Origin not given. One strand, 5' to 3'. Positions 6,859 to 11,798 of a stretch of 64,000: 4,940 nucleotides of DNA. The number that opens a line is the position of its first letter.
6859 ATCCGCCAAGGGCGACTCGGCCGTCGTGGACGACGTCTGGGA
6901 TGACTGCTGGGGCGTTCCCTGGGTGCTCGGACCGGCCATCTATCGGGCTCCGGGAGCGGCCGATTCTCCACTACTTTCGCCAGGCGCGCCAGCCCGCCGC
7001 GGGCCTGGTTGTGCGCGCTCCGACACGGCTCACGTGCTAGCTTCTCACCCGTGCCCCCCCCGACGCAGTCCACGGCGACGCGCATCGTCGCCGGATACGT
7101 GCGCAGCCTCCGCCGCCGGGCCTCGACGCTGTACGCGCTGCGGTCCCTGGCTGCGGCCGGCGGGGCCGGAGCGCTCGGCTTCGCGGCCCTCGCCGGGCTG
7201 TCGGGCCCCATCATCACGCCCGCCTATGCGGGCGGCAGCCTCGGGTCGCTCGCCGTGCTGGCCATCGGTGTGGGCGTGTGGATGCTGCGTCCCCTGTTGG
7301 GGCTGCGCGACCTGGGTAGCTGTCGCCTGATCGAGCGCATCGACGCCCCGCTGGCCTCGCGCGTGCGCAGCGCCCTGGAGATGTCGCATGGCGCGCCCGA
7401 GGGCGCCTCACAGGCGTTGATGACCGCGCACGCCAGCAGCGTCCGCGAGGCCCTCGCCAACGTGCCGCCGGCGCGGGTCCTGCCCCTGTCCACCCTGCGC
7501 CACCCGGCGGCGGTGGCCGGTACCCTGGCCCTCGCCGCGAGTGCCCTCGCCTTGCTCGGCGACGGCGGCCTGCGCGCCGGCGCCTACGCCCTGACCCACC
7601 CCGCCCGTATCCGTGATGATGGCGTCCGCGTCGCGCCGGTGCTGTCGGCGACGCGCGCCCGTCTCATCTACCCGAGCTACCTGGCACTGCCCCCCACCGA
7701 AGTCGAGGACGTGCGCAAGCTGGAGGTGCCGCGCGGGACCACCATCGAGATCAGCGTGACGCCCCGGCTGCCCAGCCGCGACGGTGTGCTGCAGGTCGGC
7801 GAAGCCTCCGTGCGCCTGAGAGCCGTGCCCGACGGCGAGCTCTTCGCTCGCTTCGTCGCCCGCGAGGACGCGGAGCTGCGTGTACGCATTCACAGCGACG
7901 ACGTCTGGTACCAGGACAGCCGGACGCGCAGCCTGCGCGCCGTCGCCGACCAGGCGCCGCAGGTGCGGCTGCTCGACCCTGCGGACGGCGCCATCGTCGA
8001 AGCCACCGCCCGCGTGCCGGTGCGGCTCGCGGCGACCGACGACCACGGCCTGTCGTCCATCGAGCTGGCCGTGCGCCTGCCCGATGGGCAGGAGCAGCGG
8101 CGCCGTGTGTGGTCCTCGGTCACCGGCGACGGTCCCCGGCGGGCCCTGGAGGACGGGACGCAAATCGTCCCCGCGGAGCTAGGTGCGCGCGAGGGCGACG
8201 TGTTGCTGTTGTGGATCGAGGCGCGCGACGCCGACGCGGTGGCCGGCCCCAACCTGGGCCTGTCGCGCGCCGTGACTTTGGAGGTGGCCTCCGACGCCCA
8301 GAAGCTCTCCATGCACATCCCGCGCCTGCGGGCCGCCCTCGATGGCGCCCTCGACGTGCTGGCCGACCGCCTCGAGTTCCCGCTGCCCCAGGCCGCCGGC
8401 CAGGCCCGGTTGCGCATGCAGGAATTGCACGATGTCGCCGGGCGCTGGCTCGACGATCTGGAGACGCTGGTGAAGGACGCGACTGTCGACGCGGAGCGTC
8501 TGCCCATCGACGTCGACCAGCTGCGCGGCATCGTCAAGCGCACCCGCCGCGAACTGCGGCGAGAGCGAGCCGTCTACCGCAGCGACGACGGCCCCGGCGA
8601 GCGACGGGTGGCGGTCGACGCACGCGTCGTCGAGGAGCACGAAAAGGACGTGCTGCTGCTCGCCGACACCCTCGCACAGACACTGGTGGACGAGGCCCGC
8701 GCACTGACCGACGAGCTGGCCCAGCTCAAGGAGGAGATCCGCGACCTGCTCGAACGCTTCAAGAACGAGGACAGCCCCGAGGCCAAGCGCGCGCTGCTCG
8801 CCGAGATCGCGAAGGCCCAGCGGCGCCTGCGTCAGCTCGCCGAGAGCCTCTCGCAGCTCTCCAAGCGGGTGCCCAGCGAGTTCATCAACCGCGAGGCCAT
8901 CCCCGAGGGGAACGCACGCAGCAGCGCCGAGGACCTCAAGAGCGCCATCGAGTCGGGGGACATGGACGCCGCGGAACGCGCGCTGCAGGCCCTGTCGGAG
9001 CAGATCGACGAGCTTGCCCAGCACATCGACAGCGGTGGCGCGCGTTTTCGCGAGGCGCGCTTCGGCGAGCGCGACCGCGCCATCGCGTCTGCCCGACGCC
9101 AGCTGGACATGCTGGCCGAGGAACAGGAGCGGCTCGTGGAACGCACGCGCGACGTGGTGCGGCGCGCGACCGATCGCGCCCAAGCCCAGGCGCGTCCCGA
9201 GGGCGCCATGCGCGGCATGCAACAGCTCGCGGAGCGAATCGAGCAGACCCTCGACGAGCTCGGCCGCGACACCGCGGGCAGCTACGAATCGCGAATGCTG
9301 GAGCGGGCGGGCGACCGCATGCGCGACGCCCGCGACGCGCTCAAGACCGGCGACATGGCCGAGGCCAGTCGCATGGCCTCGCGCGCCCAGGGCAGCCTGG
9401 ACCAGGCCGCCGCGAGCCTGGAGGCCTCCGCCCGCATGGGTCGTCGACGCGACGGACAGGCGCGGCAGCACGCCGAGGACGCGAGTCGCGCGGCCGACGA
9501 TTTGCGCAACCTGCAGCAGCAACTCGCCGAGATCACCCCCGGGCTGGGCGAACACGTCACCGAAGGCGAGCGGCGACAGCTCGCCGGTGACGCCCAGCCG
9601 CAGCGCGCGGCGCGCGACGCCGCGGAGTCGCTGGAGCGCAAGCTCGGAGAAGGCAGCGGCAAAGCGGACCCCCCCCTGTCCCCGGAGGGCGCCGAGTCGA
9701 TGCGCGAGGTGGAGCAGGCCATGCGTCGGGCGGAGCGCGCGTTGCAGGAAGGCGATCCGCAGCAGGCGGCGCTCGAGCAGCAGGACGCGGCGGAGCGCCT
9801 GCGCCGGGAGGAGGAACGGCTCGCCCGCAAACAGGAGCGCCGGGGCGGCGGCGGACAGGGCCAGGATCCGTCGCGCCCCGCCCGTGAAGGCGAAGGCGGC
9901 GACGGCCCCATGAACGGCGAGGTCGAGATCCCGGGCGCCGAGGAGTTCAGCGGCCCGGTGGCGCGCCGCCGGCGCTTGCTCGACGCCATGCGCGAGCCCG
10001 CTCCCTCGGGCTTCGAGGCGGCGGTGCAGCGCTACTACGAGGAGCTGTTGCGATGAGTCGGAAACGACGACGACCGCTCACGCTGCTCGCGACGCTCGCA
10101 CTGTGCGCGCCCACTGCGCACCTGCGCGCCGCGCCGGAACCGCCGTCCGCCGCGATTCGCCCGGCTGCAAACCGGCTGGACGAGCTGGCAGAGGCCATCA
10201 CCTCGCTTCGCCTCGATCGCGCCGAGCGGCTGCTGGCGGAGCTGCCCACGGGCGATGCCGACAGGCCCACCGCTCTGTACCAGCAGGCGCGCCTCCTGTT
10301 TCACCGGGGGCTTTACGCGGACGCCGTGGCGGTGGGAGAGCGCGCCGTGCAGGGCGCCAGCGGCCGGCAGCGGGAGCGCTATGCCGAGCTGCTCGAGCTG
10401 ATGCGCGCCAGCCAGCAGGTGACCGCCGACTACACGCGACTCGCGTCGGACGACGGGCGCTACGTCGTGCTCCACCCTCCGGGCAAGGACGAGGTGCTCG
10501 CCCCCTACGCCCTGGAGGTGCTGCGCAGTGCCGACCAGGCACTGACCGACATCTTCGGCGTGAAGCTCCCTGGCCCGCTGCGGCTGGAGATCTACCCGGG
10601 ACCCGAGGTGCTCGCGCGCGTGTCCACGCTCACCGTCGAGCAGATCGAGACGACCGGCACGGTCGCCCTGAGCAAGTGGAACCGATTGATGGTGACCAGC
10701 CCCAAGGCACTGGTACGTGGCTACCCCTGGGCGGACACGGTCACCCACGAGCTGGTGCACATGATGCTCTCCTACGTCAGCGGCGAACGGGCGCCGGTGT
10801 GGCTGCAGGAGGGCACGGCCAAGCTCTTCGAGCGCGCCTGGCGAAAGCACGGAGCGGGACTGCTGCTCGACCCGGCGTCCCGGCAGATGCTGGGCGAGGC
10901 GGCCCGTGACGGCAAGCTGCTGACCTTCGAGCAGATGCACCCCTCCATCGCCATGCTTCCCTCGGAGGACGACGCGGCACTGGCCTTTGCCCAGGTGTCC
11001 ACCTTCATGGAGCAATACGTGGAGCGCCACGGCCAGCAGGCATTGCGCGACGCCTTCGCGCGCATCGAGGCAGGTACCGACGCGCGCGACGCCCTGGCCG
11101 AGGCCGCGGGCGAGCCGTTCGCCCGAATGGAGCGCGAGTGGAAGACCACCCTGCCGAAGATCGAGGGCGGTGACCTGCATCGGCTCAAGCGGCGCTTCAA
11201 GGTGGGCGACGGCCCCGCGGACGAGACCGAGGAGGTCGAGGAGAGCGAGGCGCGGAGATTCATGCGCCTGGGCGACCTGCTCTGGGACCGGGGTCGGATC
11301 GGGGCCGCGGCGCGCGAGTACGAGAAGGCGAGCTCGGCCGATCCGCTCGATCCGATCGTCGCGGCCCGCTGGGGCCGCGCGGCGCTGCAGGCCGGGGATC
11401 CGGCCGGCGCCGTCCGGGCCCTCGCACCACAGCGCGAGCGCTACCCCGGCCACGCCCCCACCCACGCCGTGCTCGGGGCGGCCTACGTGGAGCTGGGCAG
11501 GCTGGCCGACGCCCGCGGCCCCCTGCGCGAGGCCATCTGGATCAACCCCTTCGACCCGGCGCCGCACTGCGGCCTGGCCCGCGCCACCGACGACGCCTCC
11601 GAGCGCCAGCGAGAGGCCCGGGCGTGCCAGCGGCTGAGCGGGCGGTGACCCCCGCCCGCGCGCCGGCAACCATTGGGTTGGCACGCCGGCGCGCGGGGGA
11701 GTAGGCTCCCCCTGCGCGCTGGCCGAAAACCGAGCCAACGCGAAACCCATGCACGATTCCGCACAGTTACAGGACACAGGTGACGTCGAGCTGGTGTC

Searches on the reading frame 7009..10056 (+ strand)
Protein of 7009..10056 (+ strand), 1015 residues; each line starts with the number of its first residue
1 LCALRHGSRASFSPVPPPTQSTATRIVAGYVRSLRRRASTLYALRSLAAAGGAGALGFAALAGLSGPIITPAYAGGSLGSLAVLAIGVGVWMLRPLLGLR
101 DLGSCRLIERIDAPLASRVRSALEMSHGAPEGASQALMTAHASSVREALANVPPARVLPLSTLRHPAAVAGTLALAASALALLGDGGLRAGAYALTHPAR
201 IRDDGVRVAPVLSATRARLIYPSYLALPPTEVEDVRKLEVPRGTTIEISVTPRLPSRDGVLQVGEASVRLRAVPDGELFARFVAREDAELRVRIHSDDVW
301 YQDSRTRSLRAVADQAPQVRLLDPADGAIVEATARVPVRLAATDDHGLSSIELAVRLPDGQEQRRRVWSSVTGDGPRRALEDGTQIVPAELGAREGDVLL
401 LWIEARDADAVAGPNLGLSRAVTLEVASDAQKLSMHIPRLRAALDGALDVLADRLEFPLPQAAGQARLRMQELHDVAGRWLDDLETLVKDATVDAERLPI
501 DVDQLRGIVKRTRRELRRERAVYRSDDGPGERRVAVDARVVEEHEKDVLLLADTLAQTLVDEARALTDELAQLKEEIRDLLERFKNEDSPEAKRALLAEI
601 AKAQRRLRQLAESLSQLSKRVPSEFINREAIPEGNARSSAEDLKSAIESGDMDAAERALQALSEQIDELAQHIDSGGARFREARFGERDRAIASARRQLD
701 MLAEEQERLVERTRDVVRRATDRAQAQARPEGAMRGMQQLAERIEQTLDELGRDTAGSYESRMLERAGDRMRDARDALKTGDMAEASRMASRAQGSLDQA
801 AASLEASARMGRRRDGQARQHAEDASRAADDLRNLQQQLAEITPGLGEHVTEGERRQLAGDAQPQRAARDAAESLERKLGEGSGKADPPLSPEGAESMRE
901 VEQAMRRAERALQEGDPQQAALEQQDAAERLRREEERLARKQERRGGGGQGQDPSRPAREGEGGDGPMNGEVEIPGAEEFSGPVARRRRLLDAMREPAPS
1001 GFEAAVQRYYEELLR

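Call 63: search_protein_families(library=pfam, proteins=[window:7009-10056:+], max_evalue=0.0001)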
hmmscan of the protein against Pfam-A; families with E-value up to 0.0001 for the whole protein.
window:7009-10056:+ (1015 aa): 1 family
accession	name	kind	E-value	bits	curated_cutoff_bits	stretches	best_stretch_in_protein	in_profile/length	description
PF13779.11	DUF4175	-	1.9e-19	69.6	27.3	1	77-366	49-332/825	Domain of unknown function (DUF4175)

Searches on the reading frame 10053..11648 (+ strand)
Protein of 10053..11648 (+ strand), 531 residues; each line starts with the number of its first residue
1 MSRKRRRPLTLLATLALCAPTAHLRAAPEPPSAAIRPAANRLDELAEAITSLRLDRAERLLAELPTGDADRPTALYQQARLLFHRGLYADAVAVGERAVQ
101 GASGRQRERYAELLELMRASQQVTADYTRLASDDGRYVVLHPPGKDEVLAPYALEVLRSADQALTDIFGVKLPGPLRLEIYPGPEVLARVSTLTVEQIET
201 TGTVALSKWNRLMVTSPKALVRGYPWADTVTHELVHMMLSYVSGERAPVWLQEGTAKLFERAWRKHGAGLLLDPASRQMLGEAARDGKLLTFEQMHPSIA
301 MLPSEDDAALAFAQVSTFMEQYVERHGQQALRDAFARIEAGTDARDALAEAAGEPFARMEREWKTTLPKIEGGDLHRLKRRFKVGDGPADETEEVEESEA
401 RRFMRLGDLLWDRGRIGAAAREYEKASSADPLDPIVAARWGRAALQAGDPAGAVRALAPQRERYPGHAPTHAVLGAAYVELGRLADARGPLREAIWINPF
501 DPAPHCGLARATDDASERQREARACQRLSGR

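Call 63: search_protein_families(library=pfam, proteins=[window:10053-11648:+], max_evalue=0.0001)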
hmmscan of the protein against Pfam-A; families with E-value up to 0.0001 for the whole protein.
window:10053-11648:+ (531 aa): 6 families
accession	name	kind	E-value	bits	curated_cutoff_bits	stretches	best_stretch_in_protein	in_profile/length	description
PF13485.12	Peptidase_MA_2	-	1.5e-11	44.9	32.4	1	164-367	9-199/201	Peptidase MA superfamily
PF07719.23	TPR_2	-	4.1e-09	36.3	27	0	403-431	4-32/34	Tetratricopeptide repeat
PF14559.12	TPR_19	-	1.8e-08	35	25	1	444-489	1-46/68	Tetratricopeptide repeat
PF13432.12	TPR_16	-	1.3e-07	32.4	32.7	0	440-502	3-65/65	Tetratricopeptide repeat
PF13428.12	TPR_14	-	1.1e-06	29.2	23.5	0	404-442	5-43/44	Tetratricopeptide repeat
PF13414.12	TPR_11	-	5.5e-06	26.4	26.8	0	475-509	1-35/42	TPR repeat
